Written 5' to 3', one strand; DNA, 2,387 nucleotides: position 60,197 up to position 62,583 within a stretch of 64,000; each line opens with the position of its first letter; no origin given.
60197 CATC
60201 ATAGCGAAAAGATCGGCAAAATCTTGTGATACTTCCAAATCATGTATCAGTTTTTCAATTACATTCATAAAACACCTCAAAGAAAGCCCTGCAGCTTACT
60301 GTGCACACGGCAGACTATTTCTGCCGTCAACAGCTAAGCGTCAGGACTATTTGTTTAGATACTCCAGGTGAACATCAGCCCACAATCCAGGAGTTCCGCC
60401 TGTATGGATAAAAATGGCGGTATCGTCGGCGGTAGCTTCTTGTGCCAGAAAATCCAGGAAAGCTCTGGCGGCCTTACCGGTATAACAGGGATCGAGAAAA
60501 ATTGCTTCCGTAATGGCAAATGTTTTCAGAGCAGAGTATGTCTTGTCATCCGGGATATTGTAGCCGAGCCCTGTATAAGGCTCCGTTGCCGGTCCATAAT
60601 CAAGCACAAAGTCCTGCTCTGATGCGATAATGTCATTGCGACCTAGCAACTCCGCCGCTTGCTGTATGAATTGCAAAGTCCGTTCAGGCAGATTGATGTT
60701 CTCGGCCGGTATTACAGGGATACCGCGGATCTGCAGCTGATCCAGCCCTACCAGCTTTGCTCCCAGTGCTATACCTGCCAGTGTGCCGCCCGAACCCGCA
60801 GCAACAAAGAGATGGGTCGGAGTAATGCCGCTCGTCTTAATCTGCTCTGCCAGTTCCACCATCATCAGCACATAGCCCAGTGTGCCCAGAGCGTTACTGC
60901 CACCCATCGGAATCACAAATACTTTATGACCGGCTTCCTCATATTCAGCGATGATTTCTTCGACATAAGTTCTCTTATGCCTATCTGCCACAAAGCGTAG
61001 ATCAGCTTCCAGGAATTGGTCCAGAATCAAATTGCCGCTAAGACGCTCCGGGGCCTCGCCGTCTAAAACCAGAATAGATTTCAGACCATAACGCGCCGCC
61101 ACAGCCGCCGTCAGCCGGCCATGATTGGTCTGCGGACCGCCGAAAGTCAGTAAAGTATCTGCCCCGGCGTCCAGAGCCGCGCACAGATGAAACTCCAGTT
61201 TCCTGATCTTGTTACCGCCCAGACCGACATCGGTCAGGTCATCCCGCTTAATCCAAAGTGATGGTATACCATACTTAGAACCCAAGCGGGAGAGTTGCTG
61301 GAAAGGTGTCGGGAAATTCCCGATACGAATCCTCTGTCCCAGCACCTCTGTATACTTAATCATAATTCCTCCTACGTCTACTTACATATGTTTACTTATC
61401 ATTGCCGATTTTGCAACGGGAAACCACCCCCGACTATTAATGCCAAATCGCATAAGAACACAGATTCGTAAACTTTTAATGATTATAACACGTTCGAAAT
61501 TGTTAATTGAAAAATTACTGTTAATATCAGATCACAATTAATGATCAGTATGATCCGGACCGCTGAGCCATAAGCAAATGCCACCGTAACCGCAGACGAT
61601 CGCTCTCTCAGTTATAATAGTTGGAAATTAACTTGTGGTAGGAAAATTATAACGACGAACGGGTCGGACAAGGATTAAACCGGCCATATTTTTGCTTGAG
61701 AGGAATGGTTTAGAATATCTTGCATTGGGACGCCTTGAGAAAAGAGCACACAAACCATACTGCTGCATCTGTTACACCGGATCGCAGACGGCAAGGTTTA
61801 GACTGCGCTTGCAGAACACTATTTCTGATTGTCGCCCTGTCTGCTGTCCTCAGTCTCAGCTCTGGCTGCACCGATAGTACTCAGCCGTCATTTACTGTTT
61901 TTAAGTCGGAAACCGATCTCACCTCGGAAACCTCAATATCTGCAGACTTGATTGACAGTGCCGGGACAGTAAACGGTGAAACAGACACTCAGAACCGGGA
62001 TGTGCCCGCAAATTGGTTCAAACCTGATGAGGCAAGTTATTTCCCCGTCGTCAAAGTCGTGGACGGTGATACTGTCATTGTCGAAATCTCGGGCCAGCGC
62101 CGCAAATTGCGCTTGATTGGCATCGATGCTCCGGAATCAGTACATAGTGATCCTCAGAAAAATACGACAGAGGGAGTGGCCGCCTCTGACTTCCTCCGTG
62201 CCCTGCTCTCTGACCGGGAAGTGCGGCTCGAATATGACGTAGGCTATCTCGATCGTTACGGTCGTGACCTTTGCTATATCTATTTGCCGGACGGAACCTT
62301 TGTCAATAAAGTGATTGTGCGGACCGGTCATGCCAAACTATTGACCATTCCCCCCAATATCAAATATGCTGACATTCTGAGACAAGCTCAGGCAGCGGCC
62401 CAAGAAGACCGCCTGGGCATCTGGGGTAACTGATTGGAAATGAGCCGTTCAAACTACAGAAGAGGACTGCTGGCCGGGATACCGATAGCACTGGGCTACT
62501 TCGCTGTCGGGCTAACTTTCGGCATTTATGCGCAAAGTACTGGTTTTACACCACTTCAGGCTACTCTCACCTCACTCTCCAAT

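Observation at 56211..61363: Compact three-gene cassette built around a single-chain adenylase-ACP-alpha-oxoamine synthase: candidate pathway for an amino-ketone lipid or signal molecule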

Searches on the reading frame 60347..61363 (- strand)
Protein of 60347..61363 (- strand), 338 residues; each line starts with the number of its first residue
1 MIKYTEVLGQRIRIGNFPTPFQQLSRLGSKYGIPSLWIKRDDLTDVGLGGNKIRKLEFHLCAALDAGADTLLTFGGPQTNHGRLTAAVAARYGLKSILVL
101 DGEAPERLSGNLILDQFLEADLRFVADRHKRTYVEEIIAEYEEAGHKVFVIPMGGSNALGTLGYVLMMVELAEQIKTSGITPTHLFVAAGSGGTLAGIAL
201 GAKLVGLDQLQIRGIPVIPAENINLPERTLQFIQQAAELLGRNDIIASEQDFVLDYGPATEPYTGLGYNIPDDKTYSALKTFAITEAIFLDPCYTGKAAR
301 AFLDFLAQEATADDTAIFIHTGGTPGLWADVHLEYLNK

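Call 3: search_protein_families(library=pfam, proteins=[window:60347-61363:-], max_evalue=0.01)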
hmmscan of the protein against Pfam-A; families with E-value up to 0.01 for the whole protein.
window:60347-61363:- (338 aa): 1 family
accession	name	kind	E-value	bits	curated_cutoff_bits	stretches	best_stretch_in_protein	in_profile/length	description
PF00291.31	PALP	-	9.2e-40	137.2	35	1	15-322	4-295/295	Pyridoxal-phosphate dependent enzyme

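Call 4: search_protein_families(library=ncbifam, proteins=[window:60347-61363:-], max_evalue=0.01)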
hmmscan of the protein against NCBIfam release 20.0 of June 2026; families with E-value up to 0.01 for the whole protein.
window:60347-61363:- (338 aa): 17 families
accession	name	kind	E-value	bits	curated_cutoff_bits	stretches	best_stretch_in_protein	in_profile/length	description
TIGR01275.1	ACC_deam_rel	subfamily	2.6e-76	257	289.4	1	16-331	5-318/321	pyridoxal phosphate-dependent enzymes, D-cysteine desulfhydrase family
NF052537.1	CoM_syn_XcbE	exception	7.6e-76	255.4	450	1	11-329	8-322/322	coenzyme M biosynthesis enzyme XcbE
NF052482.1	sulfolyase_CuyA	equivalog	7.9e-76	255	450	1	10-329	7-326/332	D-cysteate sulfo-lyase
NF003030.0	PRK03910.1-3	equivalog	6.2e-58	196.5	429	1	11-329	15-330/338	D-cysteine desulfhydrase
NF010646.0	PRK14045.1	equivalog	1.7e-56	191.9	550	1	11-328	14-319/329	1-aminocyclopropane-1-carboxylate deaminase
NF003032.0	PRK03910.1-5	equivalog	7.3e-56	189.7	469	1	15-329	16-325/330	D-cysteine desulfhydrase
NF003029.0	PRK03910.1-1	equivalog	9.5e-54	183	610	1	13-329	13-323/328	D-cysteine desulfhydrase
TIGR01274.1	ACC_deam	equivalog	1.2e-44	152.8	392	1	18-329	14-329/337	1-aminocyclopropane-1-carboxylate deaminase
NF006058.0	PRK08206.1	equivalog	4.6e-08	32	276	1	163-199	209-245/402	diaminopropionate ammonia-lyase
TIGR01747.1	diampropi_NH3ly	subfamily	2.5e-05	23.3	274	1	79-202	103-226/376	diaminopropionate ammonia-lyase family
TIGR03528.1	2_3_DAP_am_ly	equivalog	8.6e-05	21.3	532.25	1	154-201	194-244/396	diaminopropionate ammonia-lyase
NF006050.0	PRK08197.1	equivalog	0.00025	19.9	303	1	10-107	72-165/406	threonine synthase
NF005292.0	PRK06815.1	equivalog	0.00026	20.1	371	1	18-212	21-199/320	threonine/serine dehydratase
NF006390.0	PRK08639.1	equivalog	0.00034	19.7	421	1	18-199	25-195/418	threonine ammonia-lyase IlvA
NF004996.0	PRK06381.1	equivalog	0.0012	18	266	1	20-204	17-189/319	threonine synthase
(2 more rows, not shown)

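Call 16: search_solved_structures(query=window:60347-61363:-, max_evalue=0.00001)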
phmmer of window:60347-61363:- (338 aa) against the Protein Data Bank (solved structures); distinct sequences matched with E-value up to 0.00001: 8.
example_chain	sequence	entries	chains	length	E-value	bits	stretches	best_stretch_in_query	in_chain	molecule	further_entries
7ysk_A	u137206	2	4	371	2.1e-51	178.1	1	11-329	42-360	D-Cysteine desulfhydrase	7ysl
4d97_A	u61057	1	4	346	2.7e-50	174.5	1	12-329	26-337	D-cysteine desulfhydrase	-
4d8t_A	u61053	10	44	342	4.4e-50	173.8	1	12-329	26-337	D-cysteine desulfhydrase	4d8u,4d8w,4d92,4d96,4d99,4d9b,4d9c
1j0a_A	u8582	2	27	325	4.5e-48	167.2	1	11-327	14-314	1-aminocyclopropane-1-carboxylate deaminase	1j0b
1rqx_A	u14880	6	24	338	9.4e-35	123.4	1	17-327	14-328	1-aminocyclopropane-1-carboxylate deaminase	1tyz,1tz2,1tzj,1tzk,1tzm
1f2d_A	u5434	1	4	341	9.4e-31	110.2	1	18-329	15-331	1-AMINOCYCLOPROPANE-1-CARBOXYLATE DEAMINASE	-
1j0e_A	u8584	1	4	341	3.4e-30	108.4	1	18-329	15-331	1-aminocyclopropane-1-carboxylate deaminase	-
1j0c_A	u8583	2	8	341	6.5e-30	107.5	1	18-329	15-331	1-aminocyclopropane-1-carboxylate deaminase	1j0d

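Call 46: find_homologous_proteins(query=window:60347-61363:-, max_evalue=1e-20)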
Query window:60347-61363:- (338 aa): 1654 proteins with E <= 1e-20 among 8000 candidates; the best 120 are listed.
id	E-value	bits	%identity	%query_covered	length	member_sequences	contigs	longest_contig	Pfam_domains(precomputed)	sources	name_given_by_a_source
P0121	4.7e-210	714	93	100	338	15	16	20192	PF00291.32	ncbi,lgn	-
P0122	1.3e-159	549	71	100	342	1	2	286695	PF00291.32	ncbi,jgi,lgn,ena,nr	ncbi:MAG TPA: pyridoxal-phosphate dependent enzyme [Clostridiaceae bacterium]|nr:pyridoxal-phosphate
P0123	3.5e-155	534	70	100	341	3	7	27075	PF00291.32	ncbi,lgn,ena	-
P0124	4.4e-152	524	70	98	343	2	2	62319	PF00291.32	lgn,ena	-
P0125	3.9e-150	518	68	99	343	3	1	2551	PF00291.32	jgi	jgi:D-cysteine desulfhydrase family pyridoxal phosphate-dependent enzyme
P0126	7.4e-128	444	61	97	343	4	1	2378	PF00291.32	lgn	-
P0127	5.5e-108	379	99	52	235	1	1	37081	PF00291.32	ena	-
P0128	6.4e-98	346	49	97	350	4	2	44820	PF00291.32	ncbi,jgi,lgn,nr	ncbi:MAG TPA: pyridoxal-phosphate dependent enzyme [Fastidiosipila sp.]|jgi:1-aminocyclopropane-1-ca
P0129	4.6e-97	343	51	96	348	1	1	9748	PF00291.32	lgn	-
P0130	6.5e-88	313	47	96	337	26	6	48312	PF00291.32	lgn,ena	-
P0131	3.7e-87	311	46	96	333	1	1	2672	PF00291.32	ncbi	-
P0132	9.5e-87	309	47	96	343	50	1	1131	PF00291.32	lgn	-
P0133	7.8e-86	306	46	97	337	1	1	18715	PF00291.32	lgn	-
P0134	1.4e-85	305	45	97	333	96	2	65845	PF00291.32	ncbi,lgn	-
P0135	5.2e-84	300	47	96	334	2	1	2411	PF00291.32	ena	-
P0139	1.6e-82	295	46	97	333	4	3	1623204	PF00291.32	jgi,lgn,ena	-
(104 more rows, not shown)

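Call 47: find_encoding_contigs(protein=P0128, flank=6000, max_places=1)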
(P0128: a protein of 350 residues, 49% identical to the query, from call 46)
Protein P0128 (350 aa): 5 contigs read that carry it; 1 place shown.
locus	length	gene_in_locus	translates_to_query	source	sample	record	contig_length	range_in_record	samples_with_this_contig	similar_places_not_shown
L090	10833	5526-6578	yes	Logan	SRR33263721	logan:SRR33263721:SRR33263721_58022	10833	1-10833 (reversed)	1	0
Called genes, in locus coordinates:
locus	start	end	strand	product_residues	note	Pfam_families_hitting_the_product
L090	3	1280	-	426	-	?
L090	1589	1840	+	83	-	PF03840:SecG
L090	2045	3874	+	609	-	PF17876:CSD2, PF18614:RNase_II_C_S1 (faint), PF00773:RNB, PF00575:S1 (weak)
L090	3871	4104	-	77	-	PF00381:PTS-HPr (weak)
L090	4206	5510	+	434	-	PF00919:UPF0004, PF04055:Radical_SAM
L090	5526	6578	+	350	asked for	PF00291:PALP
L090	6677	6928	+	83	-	PF06135:IreB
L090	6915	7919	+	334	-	PF00248:Aldo_ket_red, PF00037:Fer4 (faint), PF12797:Fer4_2 (faint), PF13237:Fer4_10 (faint)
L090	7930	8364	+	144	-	PF03652:RuvX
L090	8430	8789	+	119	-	-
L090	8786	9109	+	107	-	PF06949:DUF1292 (weak)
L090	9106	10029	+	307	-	PF02517:Rce1-like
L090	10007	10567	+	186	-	PF00149:Metallophos, PF12850:Metallophos_2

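Call 48: find_encoding_contigs(protein=P0134, flank=6000, max_places=1)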
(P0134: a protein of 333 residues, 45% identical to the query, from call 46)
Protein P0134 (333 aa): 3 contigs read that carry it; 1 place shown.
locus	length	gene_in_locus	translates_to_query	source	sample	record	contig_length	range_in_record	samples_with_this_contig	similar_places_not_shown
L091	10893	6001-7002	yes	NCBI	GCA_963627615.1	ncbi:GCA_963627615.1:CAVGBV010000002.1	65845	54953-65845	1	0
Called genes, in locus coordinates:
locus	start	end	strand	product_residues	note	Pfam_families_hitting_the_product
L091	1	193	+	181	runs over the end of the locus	-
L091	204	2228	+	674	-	PF18960:DUF5702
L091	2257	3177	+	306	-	-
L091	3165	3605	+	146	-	PF01478:Peptidase_A24 (weak)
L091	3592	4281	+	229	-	PF19909:DUF6382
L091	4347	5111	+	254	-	PF01209:Ubie_methyltran, PF13489:Methyltransf_23, PF03848:TehB (weak), PF05175:MTS, PF08241:Methyltransf_11, PF08242:Methyltransf_12, PF13649:Methyltransf_25, PF13847:Methyltransf_31, +1 more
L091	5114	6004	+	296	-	PF01430:HSP33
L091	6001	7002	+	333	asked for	PF00291:PALP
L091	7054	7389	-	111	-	-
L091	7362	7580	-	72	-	-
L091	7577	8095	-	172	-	PF00881:Nitroreductase, PF14512:TM1586_NiRdase (weak), PF00881:Nitroreductase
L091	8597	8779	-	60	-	-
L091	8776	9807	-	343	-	PF00589:Phage_integrase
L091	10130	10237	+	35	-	-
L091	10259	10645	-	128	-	PF01381:HTH_3 (weak)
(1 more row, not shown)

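Call 49: find_encoding_contigs(protein=P0139, flank=6000, max_places=1)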
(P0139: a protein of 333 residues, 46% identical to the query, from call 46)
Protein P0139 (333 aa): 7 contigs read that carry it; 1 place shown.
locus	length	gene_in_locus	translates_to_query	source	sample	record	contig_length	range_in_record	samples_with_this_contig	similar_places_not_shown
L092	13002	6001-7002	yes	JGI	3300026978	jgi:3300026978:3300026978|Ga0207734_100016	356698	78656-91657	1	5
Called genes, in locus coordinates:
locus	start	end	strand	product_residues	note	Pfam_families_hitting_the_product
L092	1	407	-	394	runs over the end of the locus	PF07907:YibE_F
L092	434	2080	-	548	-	PF00158:Sigma54_activat, PF14532:Sigma54_activ_2, PF25601:AAA_lid_14, PF02954:HTH_8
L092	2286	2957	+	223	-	PF08348:PAS_6, PF13309:HTH_22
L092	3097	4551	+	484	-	PF03553:Na_H_antiporter, PF03606:DcuC, PF03553:Na_H_antiporter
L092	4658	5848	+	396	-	PF00155:Aminotran_1_2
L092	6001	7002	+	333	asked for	PF00291:PALP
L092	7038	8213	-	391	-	PF02417:Chromate_transp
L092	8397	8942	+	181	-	PF01558:POR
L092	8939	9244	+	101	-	PF25160:LdpA_Fe-S-bd (faint), PF00037:Fer4 (weak), PF12837:Fer4_6 (weak), PF13237:Fer4_10, PF14697:Fer4_21, PF12838:Fer4_7 (weak), PF13187:Fer4_9 (weak), PF00037:Fer4 (weak), +2 more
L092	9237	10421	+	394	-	PF01855:POR_N, PF02780:Transketolase_C, PF17147:PFOR_II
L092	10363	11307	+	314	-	PF02775:TPP_enzyme_C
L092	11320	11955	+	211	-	PF00392:GntR, PF07729:FCD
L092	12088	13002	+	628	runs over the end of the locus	PF00009:GTP_EFTU, PF03764:EFG_IV, PF00679:EFG_C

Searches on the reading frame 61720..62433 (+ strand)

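Call 69: search_protein_families(library=pfam, proteins=[window:61720-62433:+], max_evalue=0.001)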
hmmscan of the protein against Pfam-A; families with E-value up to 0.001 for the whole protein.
window:61720-62433:+ (237 aa): 1 family
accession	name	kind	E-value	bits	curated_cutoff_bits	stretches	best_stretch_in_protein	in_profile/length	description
PF00565.23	SNase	-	2.4e-19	70.2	21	1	129-236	1-106/107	Staphylococcal nuclease homologue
